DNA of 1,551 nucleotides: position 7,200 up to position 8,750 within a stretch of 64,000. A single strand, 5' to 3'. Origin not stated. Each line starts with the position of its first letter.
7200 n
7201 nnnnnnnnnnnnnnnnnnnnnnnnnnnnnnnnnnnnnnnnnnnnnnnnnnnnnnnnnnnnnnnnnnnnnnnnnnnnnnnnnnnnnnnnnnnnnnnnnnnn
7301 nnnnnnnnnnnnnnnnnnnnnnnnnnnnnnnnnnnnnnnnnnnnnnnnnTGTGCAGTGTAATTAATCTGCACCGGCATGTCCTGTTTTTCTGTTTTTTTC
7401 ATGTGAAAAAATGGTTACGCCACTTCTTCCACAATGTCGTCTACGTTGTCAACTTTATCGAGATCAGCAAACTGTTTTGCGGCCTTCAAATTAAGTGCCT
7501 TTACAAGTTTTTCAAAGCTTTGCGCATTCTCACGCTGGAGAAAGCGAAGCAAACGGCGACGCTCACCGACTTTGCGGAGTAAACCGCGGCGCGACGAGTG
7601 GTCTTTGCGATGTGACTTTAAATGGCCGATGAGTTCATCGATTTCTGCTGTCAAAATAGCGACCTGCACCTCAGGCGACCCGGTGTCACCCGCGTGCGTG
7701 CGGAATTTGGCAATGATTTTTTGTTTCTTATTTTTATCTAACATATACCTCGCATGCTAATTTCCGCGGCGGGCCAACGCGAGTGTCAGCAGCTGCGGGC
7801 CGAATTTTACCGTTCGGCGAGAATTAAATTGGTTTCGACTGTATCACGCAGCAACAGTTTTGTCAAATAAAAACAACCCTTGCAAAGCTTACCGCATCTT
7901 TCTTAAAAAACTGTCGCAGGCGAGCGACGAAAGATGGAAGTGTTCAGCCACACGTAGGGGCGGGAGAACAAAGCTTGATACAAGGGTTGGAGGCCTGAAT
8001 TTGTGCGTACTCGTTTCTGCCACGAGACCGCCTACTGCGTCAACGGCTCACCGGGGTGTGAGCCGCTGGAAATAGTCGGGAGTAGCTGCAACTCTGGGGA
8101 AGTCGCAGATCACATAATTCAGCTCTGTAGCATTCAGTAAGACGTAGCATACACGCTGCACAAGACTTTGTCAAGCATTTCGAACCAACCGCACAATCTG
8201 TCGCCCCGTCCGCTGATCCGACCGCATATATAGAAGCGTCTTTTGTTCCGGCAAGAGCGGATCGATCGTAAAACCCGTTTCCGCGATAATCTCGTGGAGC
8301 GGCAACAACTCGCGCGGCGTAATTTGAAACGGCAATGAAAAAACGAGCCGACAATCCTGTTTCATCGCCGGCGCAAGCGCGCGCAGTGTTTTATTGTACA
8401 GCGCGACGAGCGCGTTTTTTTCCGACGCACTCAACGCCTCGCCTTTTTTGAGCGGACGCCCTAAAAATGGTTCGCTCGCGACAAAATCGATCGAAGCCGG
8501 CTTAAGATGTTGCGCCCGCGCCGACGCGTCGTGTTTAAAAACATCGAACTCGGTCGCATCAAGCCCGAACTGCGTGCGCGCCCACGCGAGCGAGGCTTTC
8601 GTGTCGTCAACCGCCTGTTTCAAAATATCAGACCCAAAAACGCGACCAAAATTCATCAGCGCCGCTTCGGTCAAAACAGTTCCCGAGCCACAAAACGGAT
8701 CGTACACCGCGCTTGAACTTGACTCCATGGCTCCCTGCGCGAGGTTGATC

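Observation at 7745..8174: Promoter-to-terminator structured sRNA candidate (~270 nt) directly upstream of rpsO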

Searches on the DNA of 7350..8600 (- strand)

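Call 4: search_rna_families(source=window, start=7350, end=8600, threshold=evalue, max_evalue=10, show_alignments=3)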
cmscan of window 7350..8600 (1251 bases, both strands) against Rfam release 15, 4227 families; matches with E-value up to 10: 4.
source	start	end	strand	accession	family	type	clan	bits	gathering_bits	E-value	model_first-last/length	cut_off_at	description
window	7465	7513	-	RF01098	RF_site9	Cis-reg; frameshift_element;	-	16.3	70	8.2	1-50/50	no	Gag/pro ribosomal frameshift site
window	8271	8310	+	RF01679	P36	Gene; sRNA;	-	15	36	5.2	1-61/61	no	Pseudomonas sRNA P36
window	8332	8420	+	RF01394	isrK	Gene; sRNA;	-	13.6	50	4.8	1-77/77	no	isrK Hfq binding RNA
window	7947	8026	+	RF02207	WT1-AS_5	Gene; lncRNA;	-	12.2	80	5.5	1-79/79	no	WT1 antisense RNA conserved region 5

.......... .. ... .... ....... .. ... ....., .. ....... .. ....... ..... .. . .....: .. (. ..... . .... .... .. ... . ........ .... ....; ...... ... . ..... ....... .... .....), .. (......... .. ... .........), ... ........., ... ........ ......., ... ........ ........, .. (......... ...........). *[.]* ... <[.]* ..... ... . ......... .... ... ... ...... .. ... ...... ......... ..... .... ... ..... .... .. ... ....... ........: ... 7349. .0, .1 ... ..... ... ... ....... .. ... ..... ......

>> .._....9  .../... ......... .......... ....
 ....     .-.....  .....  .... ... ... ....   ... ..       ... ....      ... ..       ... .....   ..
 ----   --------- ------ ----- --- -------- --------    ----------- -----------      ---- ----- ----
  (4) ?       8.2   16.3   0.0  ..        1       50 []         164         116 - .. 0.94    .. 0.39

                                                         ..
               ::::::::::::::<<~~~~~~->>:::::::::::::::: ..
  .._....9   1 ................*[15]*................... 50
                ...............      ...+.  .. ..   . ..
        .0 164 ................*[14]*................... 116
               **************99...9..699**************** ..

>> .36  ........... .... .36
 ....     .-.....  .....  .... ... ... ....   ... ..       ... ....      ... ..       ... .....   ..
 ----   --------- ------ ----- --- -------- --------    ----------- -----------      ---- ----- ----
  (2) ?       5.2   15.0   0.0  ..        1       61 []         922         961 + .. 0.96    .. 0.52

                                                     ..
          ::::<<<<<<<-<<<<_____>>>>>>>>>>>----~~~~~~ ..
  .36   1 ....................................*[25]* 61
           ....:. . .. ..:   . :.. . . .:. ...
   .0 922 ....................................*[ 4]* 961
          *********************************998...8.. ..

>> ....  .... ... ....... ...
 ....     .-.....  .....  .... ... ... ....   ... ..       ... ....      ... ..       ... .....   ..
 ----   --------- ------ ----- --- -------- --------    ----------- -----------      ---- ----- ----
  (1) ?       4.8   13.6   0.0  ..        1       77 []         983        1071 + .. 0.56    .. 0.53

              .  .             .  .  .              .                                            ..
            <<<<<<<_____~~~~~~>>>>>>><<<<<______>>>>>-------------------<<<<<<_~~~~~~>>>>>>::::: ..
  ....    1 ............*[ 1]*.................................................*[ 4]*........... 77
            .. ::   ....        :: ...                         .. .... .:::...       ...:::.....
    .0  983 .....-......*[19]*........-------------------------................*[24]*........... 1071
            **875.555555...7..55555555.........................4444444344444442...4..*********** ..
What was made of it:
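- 7745..7831 (-): rpsO 5' leader (inferred start about 7831).
- P1 hairpin: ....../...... (7818-7813 / 7804-7799).
- P2 hairpin: 7798-7785 / 7778-7764, with an invariant GU/GC motif (C-U 7789-7788 pairing with G-G 7775-7774).
- P2 loop CUCGC (7783-7779) is complementary to GCGAG (7753-7749), which overlaps the Shine-Dalgarno GAGG.
- Start codon ATG at 7744-7742. No Rfam S15 family matches (call 4).
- On Known structured RNAs in Rfam 15 (RNase P, tmRNA, SRP, 6S, riboswitches, r-protein leaders): The region 7350-8600 at E<=10 returns only chance hits of 12-16 bits (call 4).
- On E. coli-type S15 leader (RF00114): No hit at E<=10 over 7350-8600 (call 4).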

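Call 48: search_rna_families(sources=[L090, L097, L001, L002, L036, L003], threshold=evalue, max_evalue=0.5)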
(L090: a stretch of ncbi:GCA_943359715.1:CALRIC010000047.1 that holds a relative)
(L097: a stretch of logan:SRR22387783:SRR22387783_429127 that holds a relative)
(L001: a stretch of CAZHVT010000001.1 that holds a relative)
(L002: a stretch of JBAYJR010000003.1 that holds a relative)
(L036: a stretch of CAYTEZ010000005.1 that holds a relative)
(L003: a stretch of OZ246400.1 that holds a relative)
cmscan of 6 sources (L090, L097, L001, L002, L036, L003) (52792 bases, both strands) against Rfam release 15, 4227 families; matches with E-value up to 0.5: 9.
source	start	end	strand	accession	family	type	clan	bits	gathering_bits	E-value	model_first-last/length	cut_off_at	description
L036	3248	3321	+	RF00005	tRNA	Gene; tRNA;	CL00001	73.1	29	3.6e-14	1-71/71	no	tRNA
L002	1999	2072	-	RF00005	tRNA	Gene; tRNA;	CL00001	70.1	29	2.5e-13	1-71/71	no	tRNA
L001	2189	2260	-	RF00005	tRNA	Gene; tRNA;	CL00001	69.7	29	3.1e-13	1-71/71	no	tRNA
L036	3445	3516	+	RF00005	tRNA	Gene; tRNA;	CL00001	69.7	29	3.2e-13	1-71/71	no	tRNA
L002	2215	2286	-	RF00005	tRNA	Gene; tRNA;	CL00001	69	29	5e-13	1-71/71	no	tRNA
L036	3524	3597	+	RF00005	tRNA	Gene; tRNA;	CL00001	63.4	29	1.7e-11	1-71/71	no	tRNA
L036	3334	3406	+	RF00005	tRNA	Gene; tRNA;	CL00001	61.2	29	6.6e-11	1-71/71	no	tRNA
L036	3248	3322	-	RF04354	Plastid-ycf2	Cis-reg;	-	27.8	65.7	0.12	1-75/75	no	Plastid-ycf2 5UTR RNA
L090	3615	3819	-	RF01494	rliD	Gene; antisense;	-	20.3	50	0.18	27-210/327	no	Listeria sRNA rliD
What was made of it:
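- On Known structured RNAs in Rfam 15 (RNase P, tmRNA, SRP, 6S, riboswitches, r-protein leaders): The relatives L090 and L097 return none either (call 48).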

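Call 57: build_rna_model(alignment_id=A4, structure=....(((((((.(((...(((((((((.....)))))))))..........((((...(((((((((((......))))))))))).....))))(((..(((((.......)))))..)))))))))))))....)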
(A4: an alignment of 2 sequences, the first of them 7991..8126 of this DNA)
Model R1 built from alignment A4 (2 sequences, 136 columns); structure: as given.
model positions 136; base pairs 42; branch points 2; effective number of sequences 0.69; information 0.589 bits per position. Calibrated on 0.2 Mb of random sequence (short: E-values are rough).
structure used (alignment columns):
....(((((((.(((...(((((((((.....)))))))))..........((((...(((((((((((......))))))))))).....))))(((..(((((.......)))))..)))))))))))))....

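Call 58: build_rna_model(alignment_id=A5, structure=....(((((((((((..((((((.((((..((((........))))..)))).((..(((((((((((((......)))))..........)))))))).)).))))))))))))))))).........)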
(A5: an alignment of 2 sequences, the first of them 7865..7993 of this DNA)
Model R2 built from alignment A5 (2 sequences, 129 columns); structure: as given.
model positions 129; base pairs 40; branch points 1; effective number of sequences 0.72; information 0.591 bits per position. Calibrated on 0.2 Mb of random sequence (short: E-values are rough).
structure used (alignment columns):
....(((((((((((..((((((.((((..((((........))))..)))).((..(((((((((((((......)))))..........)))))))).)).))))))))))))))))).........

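Call 59: search_with_rna_model(model_id=R1, sources=[L097, L096, L098, L090, L091, L092, L081, L087, L099, L180, L181, L182, L183, L184], filters=off, max_evalue=10, show_alignments=2, make_alignment=true)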
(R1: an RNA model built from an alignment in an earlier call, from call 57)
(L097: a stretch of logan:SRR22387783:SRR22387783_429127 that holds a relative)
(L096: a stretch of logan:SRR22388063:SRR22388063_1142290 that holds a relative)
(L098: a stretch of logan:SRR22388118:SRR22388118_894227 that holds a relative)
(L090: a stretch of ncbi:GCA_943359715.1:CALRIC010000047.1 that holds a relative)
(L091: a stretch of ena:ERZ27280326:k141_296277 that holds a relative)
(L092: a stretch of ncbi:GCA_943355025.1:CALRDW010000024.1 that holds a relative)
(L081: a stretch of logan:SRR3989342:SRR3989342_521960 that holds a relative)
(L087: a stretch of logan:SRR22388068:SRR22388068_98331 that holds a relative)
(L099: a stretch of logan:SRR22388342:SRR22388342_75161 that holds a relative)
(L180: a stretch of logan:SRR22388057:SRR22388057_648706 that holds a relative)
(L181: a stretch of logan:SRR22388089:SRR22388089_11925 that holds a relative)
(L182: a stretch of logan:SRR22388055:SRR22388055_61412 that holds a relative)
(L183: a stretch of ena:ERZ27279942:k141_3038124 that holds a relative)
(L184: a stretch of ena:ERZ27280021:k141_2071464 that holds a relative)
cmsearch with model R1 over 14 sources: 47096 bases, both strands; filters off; matches with E-value up to 10: 19.
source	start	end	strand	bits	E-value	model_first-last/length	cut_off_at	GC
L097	545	663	+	11.1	0.46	1-136/136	no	0.51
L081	233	347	-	10.6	0.62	1-136/136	no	0.5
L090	3033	3136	-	9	1.6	1-136/136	no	0.52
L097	1314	1358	-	8.9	1.7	1-136/136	no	0.47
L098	754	798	-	8.9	1.7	1-136/136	no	0.47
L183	435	551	+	8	2.9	1-136/136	no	0.36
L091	3033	3136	-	8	3.1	1-136/136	no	0.51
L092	3033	3136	-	8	3.1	1-136/136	no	0.51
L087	2264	2361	-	7.7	3.6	1-136/136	no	0.46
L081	4539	4646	+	7.2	4.8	1-136/136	no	0.48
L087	2264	2361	+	6.8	6.1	1-136/136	no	0.46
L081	2996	3042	+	6.8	6.2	1-136/136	no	0.57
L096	722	768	+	6.5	7.5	1-136/136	no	0.49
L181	2680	2828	+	6.4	8.1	1-136/136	no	0.5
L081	559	594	-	6.3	8.3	1-136/136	no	0.28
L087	2210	2245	-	6.1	9.2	1-136/136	no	0.67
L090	4176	4204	-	6.1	9.6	1-136/136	no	0.31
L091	4182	4210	-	6.1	9.6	1-136/136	no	0.31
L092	4182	4210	-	6.1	9.6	1-136/136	no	0.31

Alignment A6: 19 matches aligned to the model, 253 columns, each read 5' to 3' on its own strand. Consensus structure (alignment columns), stored with it:
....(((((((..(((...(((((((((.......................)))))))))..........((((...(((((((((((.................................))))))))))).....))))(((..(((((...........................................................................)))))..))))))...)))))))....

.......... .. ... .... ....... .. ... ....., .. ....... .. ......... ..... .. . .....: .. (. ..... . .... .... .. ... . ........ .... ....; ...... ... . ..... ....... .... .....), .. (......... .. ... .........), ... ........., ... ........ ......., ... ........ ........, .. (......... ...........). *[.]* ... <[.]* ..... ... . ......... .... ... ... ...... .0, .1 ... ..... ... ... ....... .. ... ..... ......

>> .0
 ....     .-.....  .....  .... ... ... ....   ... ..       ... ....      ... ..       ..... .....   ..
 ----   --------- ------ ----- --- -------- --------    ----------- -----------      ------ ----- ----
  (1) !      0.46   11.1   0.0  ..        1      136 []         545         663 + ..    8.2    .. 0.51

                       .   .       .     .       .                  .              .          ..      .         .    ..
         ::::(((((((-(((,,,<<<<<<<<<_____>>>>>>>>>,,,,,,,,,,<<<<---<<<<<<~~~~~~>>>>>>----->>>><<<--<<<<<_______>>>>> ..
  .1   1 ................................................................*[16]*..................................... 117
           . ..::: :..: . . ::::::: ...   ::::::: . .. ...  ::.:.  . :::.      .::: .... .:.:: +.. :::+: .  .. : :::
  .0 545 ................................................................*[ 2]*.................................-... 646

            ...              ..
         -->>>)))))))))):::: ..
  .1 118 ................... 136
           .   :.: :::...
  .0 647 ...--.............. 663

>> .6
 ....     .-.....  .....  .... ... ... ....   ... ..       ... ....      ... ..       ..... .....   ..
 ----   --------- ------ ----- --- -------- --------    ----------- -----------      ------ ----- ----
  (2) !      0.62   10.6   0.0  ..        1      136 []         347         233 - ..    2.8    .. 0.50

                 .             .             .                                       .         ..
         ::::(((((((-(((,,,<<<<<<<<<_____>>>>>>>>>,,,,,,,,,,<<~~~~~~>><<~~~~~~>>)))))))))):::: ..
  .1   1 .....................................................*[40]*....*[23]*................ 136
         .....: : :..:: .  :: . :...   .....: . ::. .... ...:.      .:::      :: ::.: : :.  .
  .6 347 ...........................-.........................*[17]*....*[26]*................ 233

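Call 60: search_with_rna_model(model_id=R2, sources=[L097, L096, L098, L090, L091, L092, L081, L087, L099, L180, L181, L182, L183, L184], filters=off, max_evalue=10, show_alignments=3, make_alignment=true)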
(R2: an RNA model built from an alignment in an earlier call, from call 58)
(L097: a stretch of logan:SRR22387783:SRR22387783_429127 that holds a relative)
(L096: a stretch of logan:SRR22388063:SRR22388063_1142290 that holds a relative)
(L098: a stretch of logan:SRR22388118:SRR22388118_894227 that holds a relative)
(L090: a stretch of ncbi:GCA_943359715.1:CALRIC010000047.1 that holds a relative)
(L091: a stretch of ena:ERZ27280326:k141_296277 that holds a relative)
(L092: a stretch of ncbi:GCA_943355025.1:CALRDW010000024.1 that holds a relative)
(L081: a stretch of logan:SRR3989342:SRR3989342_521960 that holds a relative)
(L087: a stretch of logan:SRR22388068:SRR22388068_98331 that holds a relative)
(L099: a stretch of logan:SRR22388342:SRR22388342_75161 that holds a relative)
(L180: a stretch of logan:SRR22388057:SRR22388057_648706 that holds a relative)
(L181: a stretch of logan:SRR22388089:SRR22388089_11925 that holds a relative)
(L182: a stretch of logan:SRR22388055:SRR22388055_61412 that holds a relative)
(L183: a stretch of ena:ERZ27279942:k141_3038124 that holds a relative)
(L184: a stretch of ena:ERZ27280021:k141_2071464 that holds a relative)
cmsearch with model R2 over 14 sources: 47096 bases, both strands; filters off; matches with E-value up to 10: 33.
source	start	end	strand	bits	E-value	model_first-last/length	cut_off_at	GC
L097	541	672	+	25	9.8e-05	1-129/129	no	0.47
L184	566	604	-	15.4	0.039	1-129/129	no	0.33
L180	1225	1261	+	11.9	0.37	1-129/129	no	0.57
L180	2856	2889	+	11.5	0.47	1-129/129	no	0.38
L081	694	752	+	11.5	0.48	1-129/129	no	0.49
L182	2347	2383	+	10.8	0.74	1-129/129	no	0.62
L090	2947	3012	-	9.9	1.3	1-129/129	no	0.29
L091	2947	3012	-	9.9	1.3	1-129/129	no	0.29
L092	2947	3012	-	9.9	1.3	1-129/129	no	0.29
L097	580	636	-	9.7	1.5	1-129/129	no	0.54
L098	20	76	-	9.7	1.5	1-129/129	no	0.54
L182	315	385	+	9.5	1.6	1-129/129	no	0.44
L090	1700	1738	-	9.5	1.6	1-129/129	no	0.33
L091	1700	1738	-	9.5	1.6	1-129/129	no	0.33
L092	1700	1738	-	9.5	1.6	1-129/129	no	0.33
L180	898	926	+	9.3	1.9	25-52/129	no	0.72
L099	2716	2769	-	8.6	2.9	1-129/129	no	0.37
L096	49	80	+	8.5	3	1-129/129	no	0.28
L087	2253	2367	-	8.5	3.1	1-129/129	no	0.48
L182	311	379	-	8.4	3.2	1-129/129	no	0.45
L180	320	360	-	8.3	3.4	1-129/129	no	0.44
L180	3638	3680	+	8.1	3.9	1-129/129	no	0.49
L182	1428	1468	-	7.7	5.1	1-129/129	no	0.46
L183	886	919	-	7.6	5.3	1-129/129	no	0.35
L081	141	236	+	7.5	5.6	1-129/129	no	0.55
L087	2206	2254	+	7.2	6.7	1-129/129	no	0.57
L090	4761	4855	+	7.1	7.2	1-129/129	no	0.45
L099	1688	1815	-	7.1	7.2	1-129/129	no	0.53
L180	2820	2896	-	7.1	7.5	1-129/129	no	0.35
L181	3228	3268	+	6.9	8.6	1-129/129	no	0.54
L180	4099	4136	+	6.7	9.3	1-129/129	no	0.21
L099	2622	2664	-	6.6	9.8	1-129/129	no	0.44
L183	107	149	-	6.6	9.8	1-129/129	no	0.28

Alignment A7: 33 matches aligned to the model, 179 columns, each read 5' to 3' on its own strand. Consensus structure (alignment columns), stored with it:
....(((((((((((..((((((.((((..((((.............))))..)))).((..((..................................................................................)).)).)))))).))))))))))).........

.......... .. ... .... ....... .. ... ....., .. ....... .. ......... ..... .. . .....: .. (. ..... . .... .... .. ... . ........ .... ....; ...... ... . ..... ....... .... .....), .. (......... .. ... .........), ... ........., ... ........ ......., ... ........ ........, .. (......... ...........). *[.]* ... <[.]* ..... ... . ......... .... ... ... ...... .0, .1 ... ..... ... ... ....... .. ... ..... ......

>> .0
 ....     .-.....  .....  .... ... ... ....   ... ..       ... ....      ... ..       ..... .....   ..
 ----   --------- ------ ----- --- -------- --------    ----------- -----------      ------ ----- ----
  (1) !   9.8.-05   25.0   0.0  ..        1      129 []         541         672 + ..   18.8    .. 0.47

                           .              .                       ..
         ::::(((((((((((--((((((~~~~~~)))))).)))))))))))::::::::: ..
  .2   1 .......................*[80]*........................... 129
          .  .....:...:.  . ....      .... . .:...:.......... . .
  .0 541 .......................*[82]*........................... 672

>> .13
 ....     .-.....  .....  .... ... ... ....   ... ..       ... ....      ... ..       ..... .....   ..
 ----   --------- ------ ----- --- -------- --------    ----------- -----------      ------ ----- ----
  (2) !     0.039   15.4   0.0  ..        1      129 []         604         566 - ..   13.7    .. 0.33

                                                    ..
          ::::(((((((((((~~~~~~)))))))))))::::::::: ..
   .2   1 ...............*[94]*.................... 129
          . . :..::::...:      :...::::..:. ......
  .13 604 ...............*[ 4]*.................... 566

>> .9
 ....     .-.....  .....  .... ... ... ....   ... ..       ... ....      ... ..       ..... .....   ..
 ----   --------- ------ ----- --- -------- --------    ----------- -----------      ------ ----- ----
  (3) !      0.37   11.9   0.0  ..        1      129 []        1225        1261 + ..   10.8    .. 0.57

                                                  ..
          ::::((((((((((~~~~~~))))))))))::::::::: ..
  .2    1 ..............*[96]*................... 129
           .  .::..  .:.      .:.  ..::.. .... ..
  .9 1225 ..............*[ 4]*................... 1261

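Call 75: search_dna_similar(query=window:7860-8175:-, collection=phages, mode=distant, max_evalue=0.01)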
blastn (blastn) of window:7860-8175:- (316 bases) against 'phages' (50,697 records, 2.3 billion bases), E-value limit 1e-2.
No match.

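Call 76: search_dna_similar(query=window:7860-8175:-, collection=plasmids, mode=distant, max_evalue=0.01)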
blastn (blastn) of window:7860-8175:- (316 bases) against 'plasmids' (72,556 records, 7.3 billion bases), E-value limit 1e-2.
No match.

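Call 96: search_with_rna_model(model_id=R1, source=L097, start=385, end=548, filters=off, max_evalue=10, show_alignments=2, make_alignment=true)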
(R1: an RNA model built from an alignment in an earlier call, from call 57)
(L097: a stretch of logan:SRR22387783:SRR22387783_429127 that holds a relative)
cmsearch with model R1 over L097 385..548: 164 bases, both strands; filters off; matches with E-value up to 10: 4.
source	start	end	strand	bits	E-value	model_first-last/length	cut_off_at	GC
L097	407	540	+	4.5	0.086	1-136/136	no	0.49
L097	485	541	-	-0.2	1.6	1-136/136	no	0.49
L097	396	444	-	-2.5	6.3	1-136/136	no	0.47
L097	458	483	-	-3.3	9.9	96-122/136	no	0.46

Alignment A9: 4 matches aligned to the model, 167 columns, each read 5' to 3' on its own strand. Consensus structure (alignment columns), stored with it:
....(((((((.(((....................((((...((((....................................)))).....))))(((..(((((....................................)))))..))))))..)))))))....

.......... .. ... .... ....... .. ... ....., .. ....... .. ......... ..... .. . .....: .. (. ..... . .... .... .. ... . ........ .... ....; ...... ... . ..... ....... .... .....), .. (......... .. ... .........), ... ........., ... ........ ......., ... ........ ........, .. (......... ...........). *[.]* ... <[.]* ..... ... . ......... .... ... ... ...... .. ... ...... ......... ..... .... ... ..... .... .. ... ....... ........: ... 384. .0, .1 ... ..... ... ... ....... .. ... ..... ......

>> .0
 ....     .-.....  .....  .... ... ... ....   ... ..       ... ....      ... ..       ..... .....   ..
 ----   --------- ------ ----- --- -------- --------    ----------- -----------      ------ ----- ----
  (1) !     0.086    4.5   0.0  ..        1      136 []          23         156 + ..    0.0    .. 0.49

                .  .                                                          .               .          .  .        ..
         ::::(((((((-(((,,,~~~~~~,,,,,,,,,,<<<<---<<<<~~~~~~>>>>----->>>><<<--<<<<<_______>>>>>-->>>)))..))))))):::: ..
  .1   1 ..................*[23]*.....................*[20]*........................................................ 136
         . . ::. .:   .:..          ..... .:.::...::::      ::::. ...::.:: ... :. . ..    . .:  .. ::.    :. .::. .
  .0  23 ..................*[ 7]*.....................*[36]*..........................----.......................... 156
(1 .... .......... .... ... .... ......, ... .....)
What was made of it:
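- A single-sequence CM of the window's 5' domain threads onto L097 at only 4.5 bits (calls 59, 96).
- Tried and rejected: R2 recovers only the outer stem (calls 59, 60, 96).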
